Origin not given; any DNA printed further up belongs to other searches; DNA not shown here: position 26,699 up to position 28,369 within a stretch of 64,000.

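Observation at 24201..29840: Three alkaline-phosphatase-superfamily ecto-enzymes with Thr nucleophiles inserted between map and infA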

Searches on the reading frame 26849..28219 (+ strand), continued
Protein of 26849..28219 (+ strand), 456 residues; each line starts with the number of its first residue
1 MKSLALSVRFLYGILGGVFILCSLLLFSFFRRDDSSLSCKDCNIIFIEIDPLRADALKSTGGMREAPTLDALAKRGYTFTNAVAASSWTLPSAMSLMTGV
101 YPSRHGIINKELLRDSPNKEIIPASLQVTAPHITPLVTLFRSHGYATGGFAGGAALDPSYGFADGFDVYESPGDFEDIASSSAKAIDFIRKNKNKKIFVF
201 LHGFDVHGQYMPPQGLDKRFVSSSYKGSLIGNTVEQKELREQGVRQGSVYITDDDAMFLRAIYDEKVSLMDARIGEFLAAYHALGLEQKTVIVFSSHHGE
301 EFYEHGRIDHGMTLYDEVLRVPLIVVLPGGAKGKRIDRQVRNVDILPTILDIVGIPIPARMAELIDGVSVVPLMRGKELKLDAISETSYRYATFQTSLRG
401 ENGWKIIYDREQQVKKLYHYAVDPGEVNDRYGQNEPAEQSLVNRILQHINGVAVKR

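Call 11: find_homologous_proteins(query=window:26849-28219:+, max_evalue=0.00001)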
Query window:26849-28219:+ (456 aa): 793 proteins with E <= 0.00001 among 8000 candidates; the best 120 are listed.
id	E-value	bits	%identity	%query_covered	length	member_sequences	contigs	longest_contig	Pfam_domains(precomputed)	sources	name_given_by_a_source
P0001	0.0e+0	1027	100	100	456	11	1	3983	PF01663.28,PF16347.11,PF00884.29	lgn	-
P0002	9.0e-217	738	72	99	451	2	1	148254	PF01663.28,PF16347.11,PF00884.29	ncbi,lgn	-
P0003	8.3e-208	709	67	100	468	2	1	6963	PF01663.28,PF16347.11,PF00884.29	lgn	-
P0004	1.2e-203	695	66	98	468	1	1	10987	PF01663.28,PF16347.11,PF00884.29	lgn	-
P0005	1.5e-203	695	65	100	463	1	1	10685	PF01663.28,PF16347.11,PF00884.29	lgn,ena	-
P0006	7.0e-203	693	64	99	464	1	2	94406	PF01663.28,PF16347.11,PF00884.29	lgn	-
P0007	7.0e-194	663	65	95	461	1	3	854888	PF01663.28,PF16347.11,PF00884.29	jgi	-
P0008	2.2e-184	632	64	94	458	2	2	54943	PF01663.28,PF16347.11,PF00884.29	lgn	-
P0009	1.0e-183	629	62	99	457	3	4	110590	PF01663.28,PF16347.11,PF00884.29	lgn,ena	-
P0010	2.7e-180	618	63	96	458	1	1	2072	PF01663.28,PF16347.11,PF00884.29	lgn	-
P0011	1.2e-176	606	61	98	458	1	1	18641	PF01663.28,PF16347.11,PF00884.29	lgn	-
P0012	1.8e-163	563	63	86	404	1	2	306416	PF01663.28,PF16347.11,PF00884.29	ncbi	-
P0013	4.6e-153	528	56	89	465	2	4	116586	PF01663.28,PF16347.11,PF00884.29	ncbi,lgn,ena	-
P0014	8.6e-153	527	55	92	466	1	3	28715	PF01663.28,PF16347.11,PF00884.29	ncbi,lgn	-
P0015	8.2e-152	524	53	99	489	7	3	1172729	PF01663.28,PF16347.11,PF00884.29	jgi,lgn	jgi:arylsulfatase A-like enzyme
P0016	1.2e-151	524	56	93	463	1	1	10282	PF01663.28,PF16347.11,PF00884.29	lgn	-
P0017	1.6e-151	523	51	100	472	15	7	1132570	PF01663.28,PF16347.11,PF00884.29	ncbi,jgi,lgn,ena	-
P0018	1.3e-149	517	51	98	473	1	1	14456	PF01663.28,PF16347.11,PF00884.29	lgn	-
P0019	4.1e-149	515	53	98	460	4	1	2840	PF01663.28,PF16347.11,PF00884.29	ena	-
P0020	1.0e-148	514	51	98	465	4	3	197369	PF01663.28,PF16347.11,PF00884.29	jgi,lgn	-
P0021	6.1e-148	511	53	95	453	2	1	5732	PF01663.28,PF16347.11,PF00884.29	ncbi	-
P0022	6.8e-148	511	53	93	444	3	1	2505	PF01663.28,PF16347.11,PF00884.29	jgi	-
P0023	1.7e-147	510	54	89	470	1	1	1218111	PF01663.28,PF16347.11,PF00884.29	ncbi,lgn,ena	-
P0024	2.2e-147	510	51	95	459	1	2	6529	PF01663.28,PF16347.11,PF00884.29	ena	-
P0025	2.8e-147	509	52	92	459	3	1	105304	PF01663.28,PF16347.11,PF00884.29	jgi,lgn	-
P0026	8.3e-146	504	52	95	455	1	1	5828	PF01663.28,PF16347.11,PF00884.29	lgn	-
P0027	1.1e-145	504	52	96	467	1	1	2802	PF01663.28,PF16347.11,PF00884.29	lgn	-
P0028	2.5e-145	503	52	98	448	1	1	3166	PF01663.28,PF16347.11,PF00884.29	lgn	-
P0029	3.7e-145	502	53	90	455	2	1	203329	PF01663.28,PF16347.11,PF00884.29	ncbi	-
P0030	7.7e-145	501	53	91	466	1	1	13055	PF01663.28,PF16347.11,PF00884.29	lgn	-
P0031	1.1e-144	501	50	97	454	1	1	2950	PF01663.28,PF16347.11,PF00884.29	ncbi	-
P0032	3.9e-143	496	52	97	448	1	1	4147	PF01663.28,PF16347.11,PF00884.29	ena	-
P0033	4.7e-143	495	50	100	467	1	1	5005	PF01663.28,PF16347.11,PF00884.29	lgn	-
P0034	3.2e-142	493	50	97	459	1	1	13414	PF01663.28,PF16347.11,PF00884.29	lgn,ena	-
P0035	3.9e-142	492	51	95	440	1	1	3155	PF01663.28,PF16347.11,PF00884.29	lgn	-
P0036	4.2e-142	492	50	96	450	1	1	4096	PF01663.28,PF16347.11,PF00884.29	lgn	-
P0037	6.4e-142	492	51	92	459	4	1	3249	PF01663.28,PF16347.11,PF00884.29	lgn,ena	-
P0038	1.1e-141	491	54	92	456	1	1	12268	PF01663.28,PF16347.11,PF00884.29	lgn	-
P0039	3.8e-141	489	56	85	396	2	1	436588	PF01663.28,PF16347.11,PF00884.29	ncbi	-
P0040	1.2e-140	487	51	95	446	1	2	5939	PF01663.28,PF16347.11,PF00884.29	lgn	-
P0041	1.6e-140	487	50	97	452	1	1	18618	PF01663.28,PF16347.11,PF00884.29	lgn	-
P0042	2.2e-140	487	50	96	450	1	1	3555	PF01663.28,PF16347.11,PF00884.29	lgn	-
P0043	5.7e-139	482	49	98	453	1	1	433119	PF01663.28,PF16347.11,PF00884.29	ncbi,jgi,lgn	-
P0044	1.1e-138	481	51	94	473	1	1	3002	PF01663.28,PF16347.11,PF00884.29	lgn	-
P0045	2.8e-138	480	50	91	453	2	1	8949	PF01663.28,PF16347.11,PF00884.29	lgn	-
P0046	8.6e-136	471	50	95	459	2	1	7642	PF01663.28,PF16347.11,PF00884.29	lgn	-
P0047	1.4e-135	471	54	89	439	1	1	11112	PF01663.28,PF16347.11,PF00884.29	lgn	-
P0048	1.7e-134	467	49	96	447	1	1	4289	PF01663.28,PF16347.11,PF00884.29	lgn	-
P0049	4.8e-134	466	49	96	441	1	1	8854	PF01663.28,PF16347.11,PF00884.29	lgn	-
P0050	4.4e-133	462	72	63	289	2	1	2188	PF01663.28,PF00884.29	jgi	jgi:hypothetical protein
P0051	8.7e-131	455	50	90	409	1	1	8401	PF01663.28,PF16347.11,PF00884.29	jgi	jgi:arylsulfatase A-like enzyme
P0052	5.4e-130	452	49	97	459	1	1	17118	PF01663.28,PF16347.11,PF00884.29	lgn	-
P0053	3.0e-129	450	49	94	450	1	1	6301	PF01663.28,PF16347.11,PF00884.29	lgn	-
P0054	1.0e-128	448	48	96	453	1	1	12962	PF01663.28,PF16347.11,PF00884.29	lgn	-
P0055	6.3e-128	445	51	88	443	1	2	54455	PF01663.28,PF16347.11,PF00884.29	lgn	-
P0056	2.6e-123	430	48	90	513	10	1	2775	PF01663.28,PF16347.11,PF00884.29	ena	-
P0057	3.5e-123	430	45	92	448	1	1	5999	PF01663.28,PF16347.11,PF00884.29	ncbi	ncbi:MAG: sulfatase [Patescibacteria group bacterium]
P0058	5.9e-122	426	49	89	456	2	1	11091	PF01663.28,PF16347.11,PF00884.29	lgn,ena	-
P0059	5.1e-121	423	47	91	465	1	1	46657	PF01663.28,PF16347.11,PF00884.29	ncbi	-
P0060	1.2e-120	422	45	92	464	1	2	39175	PF01663.28,PF16347.11,PF00884.29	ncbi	-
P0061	2.2e-120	421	47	91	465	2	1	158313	PF01663.28,PF16347.11,PF00884.29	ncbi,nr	ncbi:sulfatase [Patescibacteria group bacterium]|nr:sulfatase [Patescibacteria group bacterium]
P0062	5.9e-120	419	44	96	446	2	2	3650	PF01663.28,PF16347.11,PF00884.29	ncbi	-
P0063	3.3e-119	417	44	92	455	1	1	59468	PF02995.23,PF01663.28,PF16347.11,PF00884.29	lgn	-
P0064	2.0e-118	414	43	95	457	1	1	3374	PF01663.28,PF16347.11,PF00884.29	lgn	-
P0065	7.8e-118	412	45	91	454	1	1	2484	PF01663.28,PF16347.11,PF00884.29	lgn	-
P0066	7.5e-117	409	45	89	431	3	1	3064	PF01663.28,PF16347.11,PF00884.29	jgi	jgi:arylsulfatase A-like enzyme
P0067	1.3e-116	408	44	94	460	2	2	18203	PF02995.23,PF01663.28,PF16347.11,PF00884.29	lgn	-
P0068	1.9e-116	408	48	85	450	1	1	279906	PF01663.28,PF16347.11,PF00884.29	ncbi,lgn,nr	ncbi:sulfatase [Patescibacteria group bacterium]|nr:sulfatase [Patescibacteria group bacterium]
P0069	2.6e-116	407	46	87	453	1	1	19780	PF01663.28,PF16347.11,PF00884.29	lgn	-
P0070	2.7e-116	407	43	97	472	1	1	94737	PF02995.23,PF01663.28,PF16347.11,PF00884.29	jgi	jgi:arylsulfatase A-like enzyme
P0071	2.9e-115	404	45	92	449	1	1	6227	PF01663.28,PF16347.11,PF00884.29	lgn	-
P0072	8.0e-115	402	44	93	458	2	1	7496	PF01663.28,PF16347.11,PF00884.29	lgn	-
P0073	5.2e-112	393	43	87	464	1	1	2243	PF02995.23,PF01663.28,PF16347.11,PF00884.29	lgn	-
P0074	7.0e-112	393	46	86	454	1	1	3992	PF01676.24,PF01663.28,PF16347.11,PF00884.29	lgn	-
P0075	3.2e-111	390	45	90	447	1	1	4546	PF01663.28,PF16347.11,PF00884.29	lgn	-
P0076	2.4e-110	388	42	96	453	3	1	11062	PF01663.28,PF16347.11,PF00884.29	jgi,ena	-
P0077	2.4e-110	388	46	89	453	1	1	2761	PF01663.28,PF16347.11,PF00884.29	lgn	-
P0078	1.1e-109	385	43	92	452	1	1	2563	PF01663.28,PF16347.11,PF00884.29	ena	-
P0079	8.0e-109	383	39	99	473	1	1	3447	PF02995.23,PF01663.28,PF16347.11,PF00884.29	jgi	-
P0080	2.7e-108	381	41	91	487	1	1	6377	PF01663.28,PF16347.11,PF00884.29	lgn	-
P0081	1.3e-107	379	42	92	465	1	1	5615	PF02995.23,PF01663.28,PF16347.11,PF00884.29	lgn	-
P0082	1.4e-107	378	43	92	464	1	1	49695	PF01663.28,PF16347.11,PF00884.29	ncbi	-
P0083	1.8e-107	378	41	92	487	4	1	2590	PF01663.28,PF16347.11,PF00884.29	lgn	-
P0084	2.0e-107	378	42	92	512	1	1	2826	PF01663.28,PF16347.11,PF00884.29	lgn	-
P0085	3.6e-107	377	44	86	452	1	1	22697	PF01663.28,PF16347.11,PF00884.29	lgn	-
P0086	4.6e-107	377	41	91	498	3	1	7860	PF02995.23,PF10399.15,PF01663.28,PF16347.11,PF00884.29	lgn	-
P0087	7.2e-107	376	43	90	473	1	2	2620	PF01663.28,PF16347.11,PF00884.29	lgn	-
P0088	9.3e-107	376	43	86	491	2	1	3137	PF01663.28,PF16347.11,PF00884.29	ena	-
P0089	1.2e-106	375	42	91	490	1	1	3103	PF02995.23,PF01663.28,PF16347.11,PF00884.29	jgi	jgi:arylsulfatase A-like enzyme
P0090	1.2e-106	375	41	91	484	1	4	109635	PF02995.23,PF01663.28,PF16347.11,PF00884.29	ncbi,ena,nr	ncbi:MAG: sulfatase [Nitrospiraceae bacterium]|nr:sulfatase [Nitrospiraceae bacterium]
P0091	1.3e-106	375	40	96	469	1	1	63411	PF02995.23,PF01663.28,PF16347.11,PF00884.29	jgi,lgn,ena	-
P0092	2.8e-106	374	42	90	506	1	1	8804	PF01663.28,PF16347.11,PF00884.29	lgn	-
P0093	3.0e-106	374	41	92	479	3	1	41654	PF02995.23,PF01663.28,PF16347.11,PF00884.29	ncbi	-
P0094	4.7e-106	373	43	86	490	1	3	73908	PF01663.28,PF16347.11,PF00884.29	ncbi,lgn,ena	-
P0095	9.7e-106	372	41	90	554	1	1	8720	PF01663.28,PF16347.11,PF00884.29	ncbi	-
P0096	1.8e-105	371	41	91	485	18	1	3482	PF01663.28,PF16347.11,PF00884.29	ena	-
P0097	1.8e-105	371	42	92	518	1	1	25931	PF01663.28,PF16347.11,PF00884.29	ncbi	-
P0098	2.8e-105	371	42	86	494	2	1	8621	PF02995.23,PF01663.28,PF16347.11,PF00884.29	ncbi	-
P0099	5.3e-105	370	39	91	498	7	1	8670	PF02995.23,PF01663.28,PF16347.11,PF00884.29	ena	-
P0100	8.9e-105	369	40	91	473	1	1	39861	PF02995.23,PF01663.28,PF16347.11,PF00884.29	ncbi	-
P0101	1.6e-104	368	43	86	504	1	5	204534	PF01663.28,PF16347.11,PF00884.29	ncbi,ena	-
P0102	1.6e-104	368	41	94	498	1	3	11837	PF02995.23,PF01663.28,PF16347.11,PF00884.29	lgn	-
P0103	1.6e-104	368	42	92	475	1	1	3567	PF01663.28,PF16347.11,PF00884.29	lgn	-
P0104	1.7e-104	368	43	91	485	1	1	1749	PF01663.28,PF16347.11,PF00884.29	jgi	jgi:arylsulfatase A-like enzyme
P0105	2.7e-104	368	40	91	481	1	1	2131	PF02995.23,PF01663.28,PF16347.11,PF00884.29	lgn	-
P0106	3.0e-104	367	42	90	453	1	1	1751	PF01663.28,PF16347.11,PF00884.29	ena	-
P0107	4.4e-104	367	40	93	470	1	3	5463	PF01663.28,PF16347.11,PF00884.29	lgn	-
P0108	7.7e-104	366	41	91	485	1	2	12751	PF01663.28,PF16347.11,PF00884.29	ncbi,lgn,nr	ncbi:MAG: twin-arginine translocation signal domain-containing protein [Nitrospirae bacterium]|nr:tw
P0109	1.5e-103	365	42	86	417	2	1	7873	PF01663.28,PF16347.11,PF00884.29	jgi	jgi:arylsulfatase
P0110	2.6e-103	364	40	92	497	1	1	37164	PF02995.23,PF01663.28,PF16347.11,PF00884.29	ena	-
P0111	2.7e-103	364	44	88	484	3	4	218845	PF02995.23,PF01663.28,PF16347.11,PF00884.29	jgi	jgi:arylsulfatase A-like enzyme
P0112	3.1e-103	364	41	86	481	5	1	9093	PF02995.23,PF01663.28,PF16347.11,PF00884.29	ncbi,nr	ncbi:MAG: hypothetical protein CVU66_02295 [Deltaproteobacteria bacterium HGW-Deltaproteobacteria-23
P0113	4.5e-103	364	42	90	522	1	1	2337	PF01663.28,PF16347.11,PF00884.29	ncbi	-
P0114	5.0e-103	363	41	91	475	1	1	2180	PF01663.28,PF16347.11,PF00884.29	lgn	-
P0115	9.3e-103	363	41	91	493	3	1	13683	PF01663.28,PF16347.11,PF00884.29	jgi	jgi:choline-sulfatase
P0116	1.2e-102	362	40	92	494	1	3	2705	PF01663.28,PF16347.11,PF00884.29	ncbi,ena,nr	ncbi:MAG: sulfatase [Planctomycetes bacterium]|nr:sulfatase [Planctomycetota bacterium]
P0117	2.1e-102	361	40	91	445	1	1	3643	PF02995.23,PF01663.28,PF16347.11,PF00884.29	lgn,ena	-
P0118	2.7e-102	361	42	93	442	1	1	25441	PF01663.28,PF16347.11,PF00884.29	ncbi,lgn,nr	ncbi:sulfatase [Candidatus Gottesmanbacteria bacterium]|nr:sulfatase [Candidatus Gottesmanbacteria b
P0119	2.9e-102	361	43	90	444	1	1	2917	PF01663.28,PF16347.11,PF00884.29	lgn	-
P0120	3.6e-102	361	40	91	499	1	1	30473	PF02995.23,PF01663.28,PF16347.11,PF00884.29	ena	-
